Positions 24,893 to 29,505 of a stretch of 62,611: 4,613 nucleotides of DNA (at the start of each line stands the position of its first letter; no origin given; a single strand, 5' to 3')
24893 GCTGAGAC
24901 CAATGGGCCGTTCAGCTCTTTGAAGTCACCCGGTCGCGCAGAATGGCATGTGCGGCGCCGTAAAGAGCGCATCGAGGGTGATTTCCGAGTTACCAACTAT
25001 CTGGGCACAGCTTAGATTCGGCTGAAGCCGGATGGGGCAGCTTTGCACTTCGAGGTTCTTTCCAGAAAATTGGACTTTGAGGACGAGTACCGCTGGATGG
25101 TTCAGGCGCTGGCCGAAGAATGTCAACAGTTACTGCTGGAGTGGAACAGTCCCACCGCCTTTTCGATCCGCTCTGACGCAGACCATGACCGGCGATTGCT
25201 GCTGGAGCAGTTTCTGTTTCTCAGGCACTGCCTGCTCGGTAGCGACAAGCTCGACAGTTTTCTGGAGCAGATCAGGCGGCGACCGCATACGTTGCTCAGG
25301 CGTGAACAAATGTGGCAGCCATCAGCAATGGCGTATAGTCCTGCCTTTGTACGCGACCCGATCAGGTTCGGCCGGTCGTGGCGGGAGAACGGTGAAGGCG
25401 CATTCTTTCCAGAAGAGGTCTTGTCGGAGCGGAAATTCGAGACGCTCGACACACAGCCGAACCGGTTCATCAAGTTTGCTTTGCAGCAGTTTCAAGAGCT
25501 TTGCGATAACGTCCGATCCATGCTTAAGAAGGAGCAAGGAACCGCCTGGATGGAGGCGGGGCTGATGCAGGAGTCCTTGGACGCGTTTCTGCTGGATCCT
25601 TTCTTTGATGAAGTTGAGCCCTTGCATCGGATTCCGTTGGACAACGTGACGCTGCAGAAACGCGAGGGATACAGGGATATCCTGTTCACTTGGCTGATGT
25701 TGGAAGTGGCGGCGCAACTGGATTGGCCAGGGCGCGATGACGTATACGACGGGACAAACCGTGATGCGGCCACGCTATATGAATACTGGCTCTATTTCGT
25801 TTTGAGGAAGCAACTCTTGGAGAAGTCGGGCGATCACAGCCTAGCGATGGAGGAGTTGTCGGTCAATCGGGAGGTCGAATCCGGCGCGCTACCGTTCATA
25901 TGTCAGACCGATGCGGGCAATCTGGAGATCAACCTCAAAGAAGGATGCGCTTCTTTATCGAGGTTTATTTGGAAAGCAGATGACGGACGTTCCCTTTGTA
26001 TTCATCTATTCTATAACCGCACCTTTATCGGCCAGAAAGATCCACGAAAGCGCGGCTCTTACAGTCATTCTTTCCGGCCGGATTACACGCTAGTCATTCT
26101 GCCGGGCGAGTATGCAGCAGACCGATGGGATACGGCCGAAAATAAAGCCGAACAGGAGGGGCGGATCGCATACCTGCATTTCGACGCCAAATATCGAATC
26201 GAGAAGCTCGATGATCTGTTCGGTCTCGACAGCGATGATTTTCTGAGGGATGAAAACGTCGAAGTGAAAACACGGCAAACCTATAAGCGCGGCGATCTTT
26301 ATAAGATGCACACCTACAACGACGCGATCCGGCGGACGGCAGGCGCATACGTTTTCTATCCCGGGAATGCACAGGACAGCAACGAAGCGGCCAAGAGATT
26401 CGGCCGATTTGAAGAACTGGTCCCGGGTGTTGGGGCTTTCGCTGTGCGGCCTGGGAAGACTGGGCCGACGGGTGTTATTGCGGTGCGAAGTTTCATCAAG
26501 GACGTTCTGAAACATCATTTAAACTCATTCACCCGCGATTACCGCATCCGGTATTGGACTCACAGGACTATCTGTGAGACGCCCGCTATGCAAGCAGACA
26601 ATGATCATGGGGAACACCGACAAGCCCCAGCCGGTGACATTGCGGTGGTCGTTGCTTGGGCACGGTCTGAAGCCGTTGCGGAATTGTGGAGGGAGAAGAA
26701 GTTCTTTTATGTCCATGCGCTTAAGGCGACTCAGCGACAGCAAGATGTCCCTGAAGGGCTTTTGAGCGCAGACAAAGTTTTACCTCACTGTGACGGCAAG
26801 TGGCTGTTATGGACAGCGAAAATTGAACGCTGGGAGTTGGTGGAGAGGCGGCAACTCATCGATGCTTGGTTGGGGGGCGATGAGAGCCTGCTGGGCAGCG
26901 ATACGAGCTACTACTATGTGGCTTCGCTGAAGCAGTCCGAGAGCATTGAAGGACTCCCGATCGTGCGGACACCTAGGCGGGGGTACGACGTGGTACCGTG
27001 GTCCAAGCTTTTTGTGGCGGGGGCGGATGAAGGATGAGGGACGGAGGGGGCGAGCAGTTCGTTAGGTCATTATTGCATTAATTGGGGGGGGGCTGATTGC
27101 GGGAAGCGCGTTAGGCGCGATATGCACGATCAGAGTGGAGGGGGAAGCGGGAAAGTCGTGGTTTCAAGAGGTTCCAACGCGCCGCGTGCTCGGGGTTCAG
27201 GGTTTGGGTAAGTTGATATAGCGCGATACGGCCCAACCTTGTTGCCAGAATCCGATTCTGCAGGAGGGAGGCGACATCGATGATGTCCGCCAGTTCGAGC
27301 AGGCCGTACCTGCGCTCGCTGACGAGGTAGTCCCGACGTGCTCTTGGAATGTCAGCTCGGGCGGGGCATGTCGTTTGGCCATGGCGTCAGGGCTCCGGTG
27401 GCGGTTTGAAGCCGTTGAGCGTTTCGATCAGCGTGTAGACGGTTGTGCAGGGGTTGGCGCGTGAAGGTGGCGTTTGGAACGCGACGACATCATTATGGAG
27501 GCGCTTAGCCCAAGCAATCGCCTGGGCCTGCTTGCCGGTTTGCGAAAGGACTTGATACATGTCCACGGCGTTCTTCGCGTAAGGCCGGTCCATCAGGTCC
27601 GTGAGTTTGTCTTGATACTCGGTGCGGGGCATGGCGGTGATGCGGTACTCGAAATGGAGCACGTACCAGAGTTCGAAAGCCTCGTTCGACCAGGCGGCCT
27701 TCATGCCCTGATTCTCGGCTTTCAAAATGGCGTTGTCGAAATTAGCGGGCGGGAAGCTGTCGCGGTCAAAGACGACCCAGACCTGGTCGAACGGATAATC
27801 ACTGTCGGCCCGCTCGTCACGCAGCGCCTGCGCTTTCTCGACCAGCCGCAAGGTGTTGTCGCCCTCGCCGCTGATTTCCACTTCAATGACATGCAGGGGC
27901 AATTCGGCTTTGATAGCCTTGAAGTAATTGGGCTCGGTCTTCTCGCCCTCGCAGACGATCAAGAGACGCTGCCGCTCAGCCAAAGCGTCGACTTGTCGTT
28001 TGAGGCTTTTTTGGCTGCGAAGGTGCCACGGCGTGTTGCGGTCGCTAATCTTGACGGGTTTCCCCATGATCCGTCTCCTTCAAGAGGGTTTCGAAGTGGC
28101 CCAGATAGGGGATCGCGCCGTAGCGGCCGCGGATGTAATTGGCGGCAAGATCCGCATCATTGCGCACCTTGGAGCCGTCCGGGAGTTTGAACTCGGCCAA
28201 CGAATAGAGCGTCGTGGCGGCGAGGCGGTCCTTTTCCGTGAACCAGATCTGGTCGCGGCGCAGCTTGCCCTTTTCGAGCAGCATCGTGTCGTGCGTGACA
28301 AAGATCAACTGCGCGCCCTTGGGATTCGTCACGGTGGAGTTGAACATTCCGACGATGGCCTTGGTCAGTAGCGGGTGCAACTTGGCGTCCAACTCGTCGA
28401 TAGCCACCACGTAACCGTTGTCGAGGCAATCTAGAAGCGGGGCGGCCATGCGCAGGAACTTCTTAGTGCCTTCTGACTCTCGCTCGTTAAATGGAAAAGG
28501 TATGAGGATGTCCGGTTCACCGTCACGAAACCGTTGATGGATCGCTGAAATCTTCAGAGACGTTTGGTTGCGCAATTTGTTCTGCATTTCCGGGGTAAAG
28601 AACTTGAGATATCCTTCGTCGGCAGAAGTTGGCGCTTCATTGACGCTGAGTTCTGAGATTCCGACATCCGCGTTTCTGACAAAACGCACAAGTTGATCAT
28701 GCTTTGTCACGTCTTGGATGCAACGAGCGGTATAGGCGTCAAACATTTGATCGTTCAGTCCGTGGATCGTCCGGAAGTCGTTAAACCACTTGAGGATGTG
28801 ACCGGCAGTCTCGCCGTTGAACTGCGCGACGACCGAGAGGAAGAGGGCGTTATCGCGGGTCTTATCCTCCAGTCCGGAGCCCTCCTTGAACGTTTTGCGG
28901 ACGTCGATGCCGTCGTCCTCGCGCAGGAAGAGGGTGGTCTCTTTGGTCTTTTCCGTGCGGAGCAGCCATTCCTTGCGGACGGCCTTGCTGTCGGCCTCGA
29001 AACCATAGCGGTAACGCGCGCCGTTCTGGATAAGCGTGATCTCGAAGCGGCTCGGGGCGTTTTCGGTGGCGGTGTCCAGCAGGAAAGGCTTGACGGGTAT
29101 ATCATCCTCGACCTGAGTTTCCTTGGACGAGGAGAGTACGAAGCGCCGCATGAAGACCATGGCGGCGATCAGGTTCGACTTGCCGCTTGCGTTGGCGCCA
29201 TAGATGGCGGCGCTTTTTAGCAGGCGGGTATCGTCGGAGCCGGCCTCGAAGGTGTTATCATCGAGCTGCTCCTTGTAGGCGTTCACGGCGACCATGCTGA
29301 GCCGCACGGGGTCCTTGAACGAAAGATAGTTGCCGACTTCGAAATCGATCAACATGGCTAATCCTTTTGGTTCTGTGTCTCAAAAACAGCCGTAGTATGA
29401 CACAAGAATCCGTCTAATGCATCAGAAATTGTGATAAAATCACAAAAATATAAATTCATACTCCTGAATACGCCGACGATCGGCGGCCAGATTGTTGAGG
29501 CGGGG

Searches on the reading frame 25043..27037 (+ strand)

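Call 37: search_protein_families(library=pfam, proteins=[window:25043-27037:+], max_evalue=0.001)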
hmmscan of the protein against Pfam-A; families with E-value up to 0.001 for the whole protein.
window:25043-27037:+ (664 aa): 2 families
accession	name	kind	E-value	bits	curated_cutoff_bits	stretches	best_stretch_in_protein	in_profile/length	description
PF09823.15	DUF2357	-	1.3e-33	116.8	23.3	1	2-217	28-251/251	Domain of unknown function (DUF2357)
PF04411.18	PDDEXK_7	-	1.6e-20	74.3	22.1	1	244-443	1-163/164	PD-(D/E)XK nuclease superfamily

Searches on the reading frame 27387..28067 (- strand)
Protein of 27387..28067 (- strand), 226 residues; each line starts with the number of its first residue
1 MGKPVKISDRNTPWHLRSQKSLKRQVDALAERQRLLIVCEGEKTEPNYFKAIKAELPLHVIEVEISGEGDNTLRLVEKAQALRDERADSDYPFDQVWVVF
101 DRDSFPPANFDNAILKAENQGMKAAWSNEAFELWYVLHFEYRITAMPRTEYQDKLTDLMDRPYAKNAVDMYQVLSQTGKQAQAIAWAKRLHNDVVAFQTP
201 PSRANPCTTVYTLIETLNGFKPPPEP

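Call 89: search_protein_families(library=pfam, proteins=[window:27387-28067:-], max_evalue=0.001)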
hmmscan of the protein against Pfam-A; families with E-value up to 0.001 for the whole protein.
window:27387-28067:- (226 aa): 1 family
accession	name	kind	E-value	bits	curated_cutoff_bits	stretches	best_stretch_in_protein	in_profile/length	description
PF13707.11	RloB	-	2.1e-47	162.3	31.5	1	35-217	1-195/195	RloB-like protein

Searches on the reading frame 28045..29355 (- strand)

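Call 37: search_protein_families(library=pfam, proteins=[window:28045-29355:-], max_evalue=0.001)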
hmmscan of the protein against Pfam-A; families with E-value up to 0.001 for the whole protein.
window:28045-29355:- (436 aa): 3 families
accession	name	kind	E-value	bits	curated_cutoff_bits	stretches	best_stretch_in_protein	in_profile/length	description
PF13304.12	AAA_21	-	5.6e-42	145.3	27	1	49-360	2-303/304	AAA domain, putative AbiEii toxin, Type IV TA system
PF02463.25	SMC_N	-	2.6e-06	27.5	40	0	49-76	27-50/220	RecF/RecN/SMC N terminal domain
PF13175.12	AAA_15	-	3.6e-05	24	32.1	0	314-355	329-369/374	AAA ATPase domain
